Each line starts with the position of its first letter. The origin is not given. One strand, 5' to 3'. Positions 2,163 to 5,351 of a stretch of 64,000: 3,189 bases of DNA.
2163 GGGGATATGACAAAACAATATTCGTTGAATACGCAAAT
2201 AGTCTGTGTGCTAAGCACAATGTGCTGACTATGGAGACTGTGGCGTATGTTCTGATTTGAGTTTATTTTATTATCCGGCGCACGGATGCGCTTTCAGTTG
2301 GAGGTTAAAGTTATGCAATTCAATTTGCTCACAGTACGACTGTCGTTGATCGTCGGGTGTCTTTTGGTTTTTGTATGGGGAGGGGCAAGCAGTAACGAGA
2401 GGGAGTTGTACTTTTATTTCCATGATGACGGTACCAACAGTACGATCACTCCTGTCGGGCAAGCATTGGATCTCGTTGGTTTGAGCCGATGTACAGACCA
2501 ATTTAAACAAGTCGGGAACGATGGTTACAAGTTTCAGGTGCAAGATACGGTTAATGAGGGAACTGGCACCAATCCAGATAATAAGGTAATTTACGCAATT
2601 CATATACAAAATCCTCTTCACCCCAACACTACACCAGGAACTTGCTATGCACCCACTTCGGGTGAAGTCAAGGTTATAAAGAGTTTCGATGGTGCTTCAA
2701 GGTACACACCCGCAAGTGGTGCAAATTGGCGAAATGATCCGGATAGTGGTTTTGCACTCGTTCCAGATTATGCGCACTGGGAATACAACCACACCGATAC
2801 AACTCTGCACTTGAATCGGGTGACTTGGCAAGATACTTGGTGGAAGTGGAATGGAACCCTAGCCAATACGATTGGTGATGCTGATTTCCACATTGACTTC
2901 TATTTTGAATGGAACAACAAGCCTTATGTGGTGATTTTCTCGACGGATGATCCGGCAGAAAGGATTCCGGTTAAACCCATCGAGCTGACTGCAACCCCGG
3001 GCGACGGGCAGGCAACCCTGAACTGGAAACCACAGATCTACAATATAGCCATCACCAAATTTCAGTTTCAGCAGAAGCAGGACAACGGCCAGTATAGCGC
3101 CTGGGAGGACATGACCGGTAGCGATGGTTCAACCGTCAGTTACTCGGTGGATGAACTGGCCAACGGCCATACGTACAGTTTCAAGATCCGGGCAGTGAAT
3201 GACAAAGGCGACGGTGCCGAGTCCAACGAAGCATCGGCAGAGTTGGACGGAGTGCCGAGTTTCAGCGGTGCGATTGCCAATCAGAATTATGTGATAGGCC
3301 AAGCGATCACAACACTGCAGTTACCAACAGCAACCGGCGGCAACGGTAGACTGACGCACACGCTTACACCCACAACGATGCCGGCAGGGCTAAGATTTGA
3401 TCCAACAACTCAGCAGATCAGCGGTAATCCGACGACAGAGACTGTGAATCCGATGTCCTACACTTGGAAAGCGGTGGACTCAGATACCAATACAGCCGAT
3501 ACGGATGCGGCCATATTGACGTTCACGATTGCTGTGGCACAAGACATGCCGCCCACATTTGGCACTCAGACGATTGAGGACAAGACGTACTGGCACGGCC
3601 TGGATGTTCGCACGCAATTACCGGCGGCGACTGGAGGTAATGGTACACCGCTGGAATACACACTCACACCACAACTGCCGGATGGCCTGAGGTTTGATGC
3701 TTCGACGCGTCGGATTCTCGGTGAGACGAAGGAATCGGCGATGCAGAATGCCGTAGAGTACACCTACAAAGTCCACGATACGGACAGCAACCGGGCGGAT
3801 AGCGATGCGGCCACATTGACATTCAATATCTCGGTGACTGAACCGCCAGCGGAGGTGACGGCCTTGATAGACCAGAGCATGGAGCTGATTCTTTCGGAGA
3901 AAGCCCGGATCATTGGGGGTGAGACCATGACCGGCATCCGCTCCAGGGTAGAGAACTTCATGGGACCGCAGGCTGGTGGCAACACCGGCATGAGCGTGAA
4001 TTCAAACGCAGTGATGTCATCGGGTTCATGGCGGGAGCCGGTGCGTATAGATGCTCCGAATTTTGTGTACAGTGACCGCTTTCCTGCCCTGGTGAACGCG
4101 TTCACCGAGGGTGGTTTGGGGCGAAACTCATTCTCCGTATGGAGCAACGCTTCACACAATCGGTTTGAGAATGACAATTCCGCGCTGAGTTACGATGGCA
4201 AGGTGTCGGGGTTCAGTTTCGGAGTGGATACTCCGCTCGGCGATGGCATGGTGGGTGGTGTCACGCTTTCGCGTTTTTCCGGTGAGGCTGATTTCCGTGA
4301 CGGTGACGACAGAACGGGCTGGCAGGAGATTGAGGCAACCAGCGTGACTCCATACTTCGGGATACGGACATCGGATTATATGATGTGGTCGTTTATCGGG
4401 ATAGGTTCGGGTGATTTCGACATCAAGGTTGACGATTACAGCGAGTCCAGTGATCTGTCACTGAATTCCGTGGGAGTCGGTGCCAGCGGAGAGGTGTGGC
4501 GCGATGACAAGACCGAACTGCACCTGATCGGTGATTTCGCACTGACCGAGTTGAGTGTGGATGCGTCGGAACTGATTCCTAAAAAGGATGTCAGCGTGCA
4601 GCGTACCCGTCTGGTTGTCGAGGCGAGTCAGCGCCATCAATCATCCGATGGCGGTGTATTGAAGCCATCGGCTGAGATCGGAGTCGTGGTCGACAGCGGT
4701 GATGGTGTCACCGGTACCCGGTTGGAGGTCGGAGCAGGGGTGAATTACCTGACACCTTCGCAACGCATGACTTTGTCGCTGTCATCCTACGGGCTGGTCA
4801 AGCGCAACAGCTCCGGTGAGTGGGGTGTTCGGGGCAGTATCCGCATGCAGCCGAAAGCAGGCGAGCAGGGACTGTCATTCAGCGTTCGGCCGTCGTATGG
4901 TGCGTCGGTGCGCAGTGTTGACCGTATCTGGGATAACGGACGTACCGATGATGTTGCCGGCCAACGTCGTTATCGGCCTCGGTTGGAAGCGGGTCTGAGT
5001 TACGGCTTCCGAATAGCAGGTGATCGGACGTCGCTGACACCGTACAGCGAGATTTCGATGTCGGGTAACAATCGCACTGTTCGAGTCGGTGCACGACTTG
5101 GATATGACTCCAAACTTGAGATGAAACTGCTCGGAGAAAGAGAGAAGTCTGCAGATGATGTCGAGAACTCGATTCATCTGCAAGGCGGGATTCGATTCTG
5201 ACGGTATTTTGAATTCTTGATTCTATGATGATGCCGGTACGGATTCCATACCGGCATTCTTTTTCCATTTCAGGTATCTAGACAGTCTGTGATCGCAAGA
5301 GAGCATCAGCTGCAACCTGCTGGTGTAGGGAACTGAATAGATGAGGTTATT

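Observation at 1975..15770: Four tandem ~3.5-kb autotransporter paralogs with an unrecognised N-terminal passenger module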

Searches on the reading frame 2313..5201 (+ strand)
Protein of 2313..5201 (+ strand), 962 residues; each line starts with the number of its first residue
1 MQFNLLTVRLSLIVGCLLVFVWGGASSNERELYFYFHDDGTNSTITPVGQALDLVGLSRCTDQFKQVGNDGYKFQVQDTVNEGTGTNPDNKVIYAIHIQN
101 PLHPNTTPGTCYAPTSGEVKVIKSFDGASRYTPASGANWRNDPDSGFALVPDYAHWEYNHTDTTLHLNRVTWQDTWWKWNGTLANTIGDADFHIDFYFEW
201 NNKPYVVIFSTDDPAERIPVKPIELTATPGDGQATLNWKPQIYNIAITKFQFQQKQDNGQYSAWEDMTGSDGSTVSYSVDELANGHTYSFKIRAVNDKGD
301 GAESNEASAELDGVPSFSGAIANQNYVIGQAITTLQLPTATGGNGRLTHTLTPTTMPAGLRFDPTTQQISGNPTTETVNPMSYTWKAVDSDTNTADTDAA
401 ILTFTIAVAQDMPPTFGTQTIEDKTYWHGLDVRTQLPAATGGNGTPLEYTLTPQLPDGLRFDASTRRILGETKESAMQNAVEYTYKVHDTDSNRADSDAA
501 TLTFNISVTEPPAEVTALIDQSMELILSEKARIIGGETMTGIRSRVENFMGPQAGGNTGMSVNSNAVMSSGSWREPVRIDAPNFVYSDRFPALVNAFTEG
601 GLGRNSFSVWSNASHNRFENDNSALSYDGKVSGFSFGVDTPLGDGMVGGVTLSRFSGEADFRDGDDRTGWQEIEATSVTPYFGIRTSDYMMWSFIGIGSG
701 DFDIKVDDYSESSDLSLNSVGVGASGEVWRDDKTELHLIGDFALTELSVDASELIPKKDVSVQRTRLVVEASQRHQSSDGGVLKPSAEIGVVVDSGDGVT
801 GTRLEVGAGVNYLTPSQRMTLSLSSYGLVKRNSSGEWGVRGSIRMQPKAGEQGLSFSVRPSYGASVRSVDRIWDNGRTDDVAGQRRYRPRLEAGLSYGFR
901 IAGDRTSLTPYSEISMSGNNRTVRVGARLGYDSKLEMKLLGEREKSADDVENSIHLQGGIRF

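Call 9: search_protein_families(library=pfam, proteins=[window:2313-5201:+], max_evalue=0.1)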
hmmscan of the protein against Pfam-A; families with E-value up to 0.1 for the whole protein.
window:2313-5201:+ (962 aa): 5 families
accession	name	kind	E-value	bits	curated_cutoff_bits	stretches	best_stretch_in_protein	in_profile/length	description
PF05345.18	He_PIG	-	2.7e-12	47.4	24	2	321-397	8-89/96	Putative Ig domain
PF00041.27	fn3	-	2.7e-09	37.6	25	1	225-308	6-82/84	Fibronectin type III domain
PF03797.25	Autotransporter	-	1.1e-08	35.6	26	1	609-728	1-124/255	Autotransporter beta-domain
PF25059.1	FN3_DSCAM-DSCAML_C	-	0.015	16.1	39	1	246-303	19-73/89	DSCAM/DSCAML C-terminal Fn3-like domain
PF25788.1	Ig_Rha78A_N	-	0.089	13.5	27.4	0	238-309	33-99/105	Rha78A-like, N-terminal immunoglobulin domain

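Call 17: find_homologous_proteins(query=window:2313-5201:+)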
Query window:2313-5201:+ (962 aa): 181 proteins with E <= 0.001 among 8000 candidates; the best 120 are listed.
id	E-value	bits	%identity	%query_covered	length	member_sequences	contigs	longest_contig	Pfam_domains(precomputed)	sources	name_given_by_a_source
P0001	0.0e+0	2210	100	100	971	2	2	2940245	PF03797.26,PF05345.19,PF00041.28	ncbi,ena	-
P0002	0.0e+0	1787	81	100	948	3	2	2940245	PF03797.26,PF05345.19,PF00041.28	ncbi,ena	-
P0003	0.0e+0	1591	74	100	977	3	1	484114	PF03797.26,PF05345.19,PF00041.28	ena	-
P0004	0.0e+0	1045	58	70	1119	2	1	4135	PF03797.26,PF05345.19,PF00041.28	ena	-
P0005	7.6e-295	999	54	68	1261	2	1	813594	PF03797.26,PF05345.19,PF00041.28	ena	-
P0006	1.1e-294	998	56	70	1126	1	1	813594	PF03797.26,PF05345.19,PF00041.28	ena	-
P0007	1.5e-181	624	45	23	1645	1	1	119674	PF23237.2,PF17963.8,PF06486.17,PF07581.18,PF05345.19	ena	-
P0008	1.7e-157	544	54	21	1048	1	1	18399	PF10105.15,PF23237.2,PF05345.19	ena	-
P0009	6.8e-148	513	45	21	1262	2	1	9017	PF12892.14,PF17963.8,PF16158.12,PF05345.19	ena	-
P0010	2.0e-133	465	43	21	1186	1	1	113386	PF18962.8,PF05345.19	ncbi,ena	-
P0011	1.1e-131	459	29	49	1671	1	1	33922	PF03160.21,PF05345.19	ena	-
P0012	2.2e-126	441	30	58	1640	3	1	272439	PF03797.26,PF05345.19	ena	-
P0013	3.2e-123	431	39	32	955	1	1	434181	PF12892.14,PF17963.8,PF05345.19,PF18565.8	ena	-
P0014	2.6e-121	425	29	77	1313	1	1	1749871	PF06486.17,PF03797.26,PF05345.19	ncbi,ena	-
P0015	3.2e-121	424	42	24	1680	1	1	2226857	PF02368.25,PF05345.19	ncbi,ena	-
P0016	1.4e-120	422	31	68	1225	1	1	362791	PF17963.8,PF03797.26,PF05345.19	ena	-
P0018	2.1e-114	402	27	70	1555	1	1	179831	PF22352.3,PF17963.8,PF03797.26,PF18105.8,PF05345.19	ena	-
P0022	2.3e-108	382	33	68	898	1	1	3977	PF03797.26,PF05345.19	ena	-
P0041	4.8e-73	265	31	70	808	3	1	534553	PF03797.26,PF05345.19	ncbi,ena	-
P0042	8.5e-73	264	44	23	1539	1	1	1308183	PF12733.14,PF23237.2,PF03797.26,PF05345.19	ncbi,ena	-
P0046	7.8e-71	258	30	50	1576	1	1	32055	PF22352.3,PF03797.26,PF05345.19,PF00041.28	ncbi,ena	-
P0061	5.3e-66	242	26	72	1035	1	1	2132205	PF21027.4,PF22352.3,PF03797.26,PF05345.19,PF02010.22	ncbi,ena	-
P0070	1.4e-62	230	29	34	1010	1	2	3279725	PF01108.24,PF25059.2,PF03797.26,PF22433.4,PF25814.2,PF00041.28,PF16656.12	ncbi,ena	-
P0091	7.8e-55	205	27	37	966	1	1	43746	PF03797.26,PF05345.19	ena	-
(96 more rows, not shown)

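Call 18: list_cluster_members(proteins=[P0001, P0002, P0003, P0004, P0005, P0006, P0012, P0014, P0041])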
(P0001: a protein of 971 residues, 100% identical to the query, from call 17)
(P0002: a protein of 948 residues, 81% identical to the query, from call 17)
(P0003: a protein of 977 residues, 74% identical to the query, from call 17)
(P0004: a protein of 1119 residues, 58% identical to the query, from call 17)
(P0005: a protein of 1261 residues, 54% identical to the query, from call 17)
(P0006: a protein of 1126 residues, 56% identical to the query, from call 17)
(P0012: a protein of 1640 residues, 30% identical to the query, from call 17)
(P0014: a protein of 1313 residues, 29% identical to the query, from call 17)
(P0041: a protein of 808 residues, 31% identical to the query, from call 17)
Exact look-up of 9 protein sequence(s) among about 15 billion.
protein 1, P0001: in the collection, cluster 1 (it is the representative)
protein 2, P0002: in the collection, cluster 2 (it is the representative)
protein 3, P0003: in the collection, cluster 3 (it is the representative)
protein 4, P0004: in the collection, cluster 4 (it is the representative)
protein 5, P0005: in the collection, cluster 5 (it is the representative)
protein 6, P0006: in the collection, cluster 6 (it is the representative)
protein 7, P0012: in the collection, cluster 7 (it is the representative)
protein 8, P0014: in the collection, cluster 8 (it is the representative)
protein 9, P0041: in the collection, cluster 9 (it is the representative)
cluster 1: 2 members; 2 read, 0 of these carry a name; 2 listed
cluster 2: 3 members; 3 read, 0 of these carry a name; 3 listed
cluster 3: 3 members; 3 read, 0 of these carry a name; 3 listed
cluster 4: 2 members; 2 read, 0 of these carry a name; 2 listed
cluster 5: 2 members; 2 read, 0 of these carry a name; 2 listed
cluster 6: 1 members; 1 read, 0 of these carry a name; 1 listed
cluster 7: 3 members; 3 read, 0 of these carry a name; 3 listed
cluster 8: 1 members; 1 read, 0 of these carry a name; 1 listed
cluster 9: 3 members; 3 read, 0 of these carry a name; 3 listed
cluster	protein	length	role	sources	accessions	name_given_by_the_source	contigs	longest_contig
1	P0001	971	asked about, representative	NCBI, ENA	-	-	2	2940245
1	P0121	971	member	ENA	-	-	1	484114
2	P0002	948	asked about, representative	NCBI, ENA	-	-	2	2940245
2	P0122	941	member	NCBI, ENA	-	-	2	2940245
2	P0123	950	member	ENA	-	-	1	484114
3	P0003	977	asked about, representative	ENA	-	-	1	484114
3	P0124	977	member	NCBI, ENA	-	-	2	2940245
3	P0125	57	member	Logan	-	-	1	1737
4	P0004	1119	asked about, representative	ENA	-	-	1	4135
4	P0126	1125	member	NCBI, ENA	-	-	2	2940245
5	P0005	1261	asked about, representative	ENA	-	-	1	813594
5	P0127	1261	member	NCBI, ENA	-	-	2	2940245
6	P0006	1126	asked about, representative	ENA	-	-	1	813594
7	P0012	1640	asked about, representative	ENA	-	-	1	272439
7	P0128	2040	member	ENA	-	-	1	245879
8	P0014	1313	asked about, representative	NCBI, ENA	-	-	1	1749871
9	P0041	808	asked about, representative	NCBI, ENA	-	-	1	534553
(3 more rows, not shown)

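Call 19: find_encoding_contigs(protein=P0001, flank=1000, max_places=4)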
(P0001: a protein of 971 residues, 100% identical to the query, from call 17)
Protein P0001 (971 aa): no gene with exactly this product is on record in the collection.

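Call 21: find_encoding_contigs(protein=P0003, flank=10000, max_places=4)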
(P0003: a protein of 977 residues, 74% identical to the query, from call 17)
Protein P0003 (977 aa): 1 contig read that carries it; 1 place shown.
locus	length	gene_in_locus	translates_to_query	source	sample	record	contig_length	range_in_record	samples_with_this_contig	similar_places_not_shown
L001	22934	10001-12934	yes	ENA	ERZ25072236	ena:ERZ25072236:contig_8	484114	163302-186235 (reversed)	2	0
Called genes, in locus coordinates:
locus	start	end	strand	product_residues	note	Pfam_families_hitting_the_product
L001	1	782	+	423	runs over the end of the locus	PF01425:Amidase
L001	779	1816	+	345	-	PF24827:AstE_AspA_cat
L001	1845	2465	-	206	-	-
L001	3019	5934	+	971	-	PF00041:fn3, PF05345:He_PIG (weak), PF03797:Autotransporter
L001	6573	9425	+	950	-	PF00041:fn3, PF05345:He_PIG (weak), PF03797:Autotransporter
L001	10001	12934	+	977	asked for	PF00041:fn3, PF05345:He_PIG (weak), PF03797:Autotransporter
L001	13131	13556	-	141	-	-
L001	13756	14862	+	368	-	PF00005:ABC_tran, PF13401:AAA_22 (faint), PF08402:TOBE_2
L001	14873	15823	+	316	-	PF00528:BPD_transp_1 (weak)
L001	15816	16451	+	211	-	PF00528:BPD_transp_1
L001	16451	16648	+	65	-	-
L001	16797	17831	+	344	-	PF01547:SBP_bac_1 (weak), PF13416:SBP_bac_8, PF13343:SBP_bac_6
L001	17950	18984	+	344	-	PF00850:Hist_deacetyl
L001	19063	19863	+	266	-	PF23169:HalD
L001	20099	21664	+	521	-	PF01637:ATPase_2 (weak), PF13191:AAA_16 (weak), PF13401:AAA_22, PF14516:AAA_35, PF24883:NPHP3_N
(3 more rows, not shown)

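Call 22: find_encoding_contigs(protein=P0005, flank=6000, max_places=4)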
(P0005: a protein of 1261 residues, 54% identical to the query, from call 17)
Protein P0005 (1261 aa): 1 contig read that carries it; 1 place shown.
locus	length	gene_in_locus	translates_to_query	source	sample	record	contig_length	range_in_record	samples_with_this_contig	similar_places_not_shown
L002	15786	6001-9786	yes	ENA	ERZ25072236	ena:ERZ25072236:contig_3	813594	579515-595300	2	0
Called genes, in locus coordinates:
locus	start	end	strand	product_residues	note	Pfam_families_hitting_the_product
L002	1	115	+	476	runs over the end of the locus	PF02683:DsbD_TM, PF00085:Thioredoxin, PF03190:Thioredox_DsbH, PF13899:Thioredoxin_7, PF13098:Thioredoxin_2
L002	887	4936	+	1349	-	PF00041:fn3, PF05345:He_PIG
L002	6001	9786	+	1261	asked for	PF00041:fn3 (weak), PF05345:He_PIG, PF03797:Autotransporter (weak)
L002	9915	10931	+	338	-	-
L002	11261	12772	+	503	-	PF00291:PALP, PF00585:Thr_dehydrat_C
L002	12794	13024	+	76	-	-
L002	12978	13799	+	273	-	PF01648:ACPS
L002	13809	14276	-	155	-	PF01878:EVE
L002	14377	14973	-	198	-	PF01812:5-FTHF_cyc-lig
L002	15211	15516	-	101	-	PF05164:ZapA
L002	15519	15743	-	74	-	PF06005:ZapB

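Call 26: find_related_loci(query=A2, collection=genome_contigs, flank=6000)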
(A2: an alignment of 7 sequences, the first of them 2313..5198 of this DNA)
Query A2 (962 aa) in genome_contigs; peptide patterns used: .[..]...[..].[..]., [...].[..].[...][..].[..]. (x = any residue, [..] = any of these).
45 stretches matched a pattern, but none encodes a relative of the query by tblastn (E <= 1e-3).

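Call 45: search_protein_families(library=ncbifam, proteins=[window:2313-5201:+], max_evalue=0.01)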
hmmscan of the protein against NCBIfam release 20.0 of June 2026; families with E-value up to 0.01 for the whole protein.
window:2313-5201:+ (962 aa): 0 families

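Call 68: find_encoding_contigs(protein=P0004, flank=1500, max_places=3)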
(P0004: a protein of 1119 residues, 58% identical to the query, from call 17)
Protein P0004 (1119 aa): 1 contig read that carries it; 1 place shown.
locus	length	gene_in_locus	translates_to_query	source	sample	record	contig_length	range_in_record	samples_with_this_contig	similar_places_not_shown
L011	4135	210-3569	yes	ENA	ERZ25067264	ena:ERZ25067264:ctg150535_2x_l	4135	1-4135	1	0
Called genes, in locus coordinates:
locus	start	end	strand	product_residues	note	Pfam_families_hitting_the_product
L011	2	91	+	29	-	?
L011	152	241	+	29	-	-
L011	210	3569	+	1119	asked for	PF00041:fn3, PF05345:He_PIG, PF03797:Autotransporter (weak)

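Call 69: find_encoding_contigs(protein=P0006, flank=5000, max_places=3)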
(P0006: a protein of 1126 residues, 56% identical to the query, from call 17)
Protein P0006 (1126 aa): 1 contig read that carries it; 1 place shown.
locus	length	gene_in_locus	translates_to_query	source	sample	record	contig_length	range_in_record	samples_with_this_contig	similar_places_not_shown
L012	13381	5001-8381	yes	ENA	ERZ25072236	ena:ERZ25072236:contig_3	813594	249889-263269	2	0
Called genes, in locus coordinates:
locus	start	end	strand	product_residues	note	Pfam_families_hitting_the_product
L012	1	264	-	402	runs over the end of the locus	PF00712:DNA_pol3_beta, PF02767:DNA_pol3_beta_2, PF02768:DNA_pol3_beta_3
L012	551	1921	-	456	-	PF11638:DnaA_N, PF00308:Bac_DnaA, PF01695:IstB_IS21 (weak), PF22688:Hda_lid (faint), PF08299:Bac_DnaA_C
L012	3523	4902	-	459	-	PF05598:DUF772, PF13751:DDE_Tnp_1_6 (weak)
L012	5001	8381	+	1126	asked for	PF00041:fn3, PF05345:He_PIG, PF03797:Autotransporter (weak)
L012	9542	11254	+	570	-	PF14849:YidC_periplas, PF02096:60KD_IMP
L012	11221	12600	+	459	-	PF10396:TrmE_N, PF12631:MnmE_helical, PF01926:MMR_HSR1, PF02421:FeoB_N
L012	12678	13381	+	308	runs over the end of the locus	-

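Call 74: find_related_loci(query=A2, collection=metagenome_contigs, flank=8000)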
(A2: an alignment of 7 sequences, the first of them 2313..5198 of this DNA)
Query A2 (962 aa) in metagenome_contigs; peptide patterns used: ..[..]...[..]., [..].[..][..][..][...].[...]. (x = any residue, [..] = any of these).
448 stretches matched a pattern; 18 encode a relative of the query (tblastn E <= 1e-3); 18 distinct loci.
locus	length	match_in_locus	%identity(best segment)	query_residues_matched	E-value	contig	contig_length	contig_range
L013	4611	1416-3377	30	315-962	1e-52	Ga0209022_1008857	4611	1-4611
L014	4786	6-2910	28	315-962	2e-41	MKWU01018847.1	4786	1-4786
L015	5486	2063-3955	28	315-962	2e-41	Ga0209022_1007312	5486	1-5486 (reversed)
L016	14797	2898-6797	45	216-523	1e-32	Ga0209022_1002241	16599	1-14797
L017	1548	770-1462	38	315-567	5e-32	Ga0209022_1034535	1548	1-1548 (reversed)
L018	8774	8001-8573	40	309-512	4e-30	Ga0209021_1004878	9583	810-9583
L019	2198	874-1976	43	321-917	2e-29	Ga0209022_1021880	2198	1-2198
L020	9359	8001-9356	28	304-859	2e-26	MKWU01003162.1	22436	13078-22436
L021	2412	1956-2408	44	321-513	2e-25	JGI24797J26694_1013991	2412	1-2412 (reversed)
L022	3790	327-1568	26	321-833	4e-24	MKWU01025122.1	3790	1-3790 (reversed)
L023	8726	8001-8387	43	414-535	7e-19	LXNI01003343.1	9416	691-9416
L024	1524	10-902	44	314-917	2e-18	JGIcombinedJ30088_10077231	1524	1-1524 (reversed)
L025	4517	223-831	28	764-962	5e-14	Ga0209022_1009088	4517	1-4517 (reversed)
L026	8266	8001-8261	44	315-491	7e-13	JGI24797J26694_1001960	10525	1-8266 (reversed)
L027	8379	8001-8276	38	410-508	2e-11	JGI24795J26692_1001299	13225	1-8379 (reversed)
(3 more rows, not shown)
